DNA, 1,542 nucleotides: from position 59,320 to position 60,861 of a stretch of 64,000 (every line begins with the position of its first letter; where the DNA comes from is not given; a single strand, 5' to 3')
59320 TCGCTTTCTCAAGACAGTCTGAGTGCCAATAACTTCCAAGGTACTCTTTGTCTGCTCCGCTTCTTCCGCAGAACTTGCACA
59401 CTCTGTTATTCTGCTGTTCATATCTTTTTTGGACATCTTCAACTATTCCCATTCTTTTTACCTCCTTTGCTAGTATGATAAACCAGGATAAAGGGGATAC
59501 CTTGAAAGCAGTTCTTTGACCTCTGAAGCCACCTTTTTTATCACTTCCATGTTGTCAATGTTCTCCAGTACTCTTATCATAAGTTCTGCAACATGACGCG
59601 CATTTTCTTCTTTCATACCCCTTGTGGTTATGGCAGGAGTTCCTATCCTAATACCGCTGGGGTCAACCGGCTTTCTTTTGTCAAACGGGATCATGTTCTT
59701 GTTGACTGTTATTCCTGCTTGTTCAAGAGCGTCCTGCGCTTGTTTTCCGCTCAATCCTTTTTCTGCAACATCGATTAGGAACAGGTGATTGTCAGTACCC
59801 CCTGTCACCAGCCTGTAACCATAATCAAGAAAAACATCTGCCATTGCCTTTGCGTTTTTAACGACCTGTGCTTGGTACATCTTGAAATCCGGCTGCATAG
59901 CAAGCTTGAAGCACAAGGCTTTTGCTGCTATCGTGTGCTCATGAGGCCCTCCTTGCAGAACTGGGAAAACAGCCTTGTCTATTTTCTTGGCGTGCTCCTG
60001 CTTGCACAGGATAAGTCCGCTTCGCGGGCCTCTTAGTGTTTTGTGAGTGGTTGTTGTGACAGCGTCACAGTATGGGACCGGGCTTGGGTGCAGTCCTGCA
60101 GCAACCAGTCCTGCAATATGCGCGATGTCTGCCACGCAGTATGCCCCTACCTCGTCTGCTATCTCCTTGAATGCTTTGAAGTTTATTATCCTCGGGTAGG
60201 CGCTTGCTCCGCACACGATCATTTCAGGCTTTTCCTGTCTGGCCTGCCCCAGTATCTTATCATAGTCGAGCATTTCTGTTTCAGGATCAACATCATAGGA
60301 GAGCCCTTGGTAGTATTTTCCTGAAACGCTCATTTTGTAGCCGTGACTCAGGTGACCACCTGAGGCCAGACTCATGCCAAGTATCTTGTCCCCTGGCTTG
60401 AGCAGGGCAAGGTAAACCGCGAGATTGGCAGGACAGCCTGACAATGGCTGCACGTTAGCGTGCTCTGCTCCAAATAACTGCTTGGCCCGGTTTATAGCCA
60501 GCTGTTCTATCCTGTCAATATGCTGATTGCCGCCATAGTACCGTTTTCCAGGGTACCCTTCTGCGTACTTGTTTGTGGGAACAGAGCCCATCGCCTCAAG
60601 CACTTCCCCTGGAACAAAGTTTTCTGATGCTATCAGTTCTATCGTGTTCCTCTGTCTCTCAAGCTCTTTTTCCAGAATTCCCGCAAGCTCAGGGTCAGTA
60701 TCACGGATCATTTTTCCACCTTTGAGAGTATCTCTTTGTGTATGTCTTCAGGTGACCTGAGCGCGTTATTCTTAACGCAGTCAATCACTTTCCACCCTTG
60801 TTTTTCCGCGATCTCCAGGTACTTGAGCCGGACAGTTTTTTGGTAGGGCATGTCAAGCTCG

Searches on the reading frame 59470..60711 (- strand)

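Call 47: search_protein_families(library=pfam, proteins=[window:59470-60711:-], max_evalue=0.00001)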
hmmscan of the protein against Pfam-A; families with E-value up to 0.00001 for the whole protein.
window:59470-60711:- (413 aa): 1 family
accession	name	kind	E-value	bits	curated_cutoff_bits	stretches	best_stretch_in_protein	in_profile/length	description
PF00464.25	SHMT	-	1.4e-166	554.5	27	1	3-377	2-398/399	Serine hydroxymethyltransferase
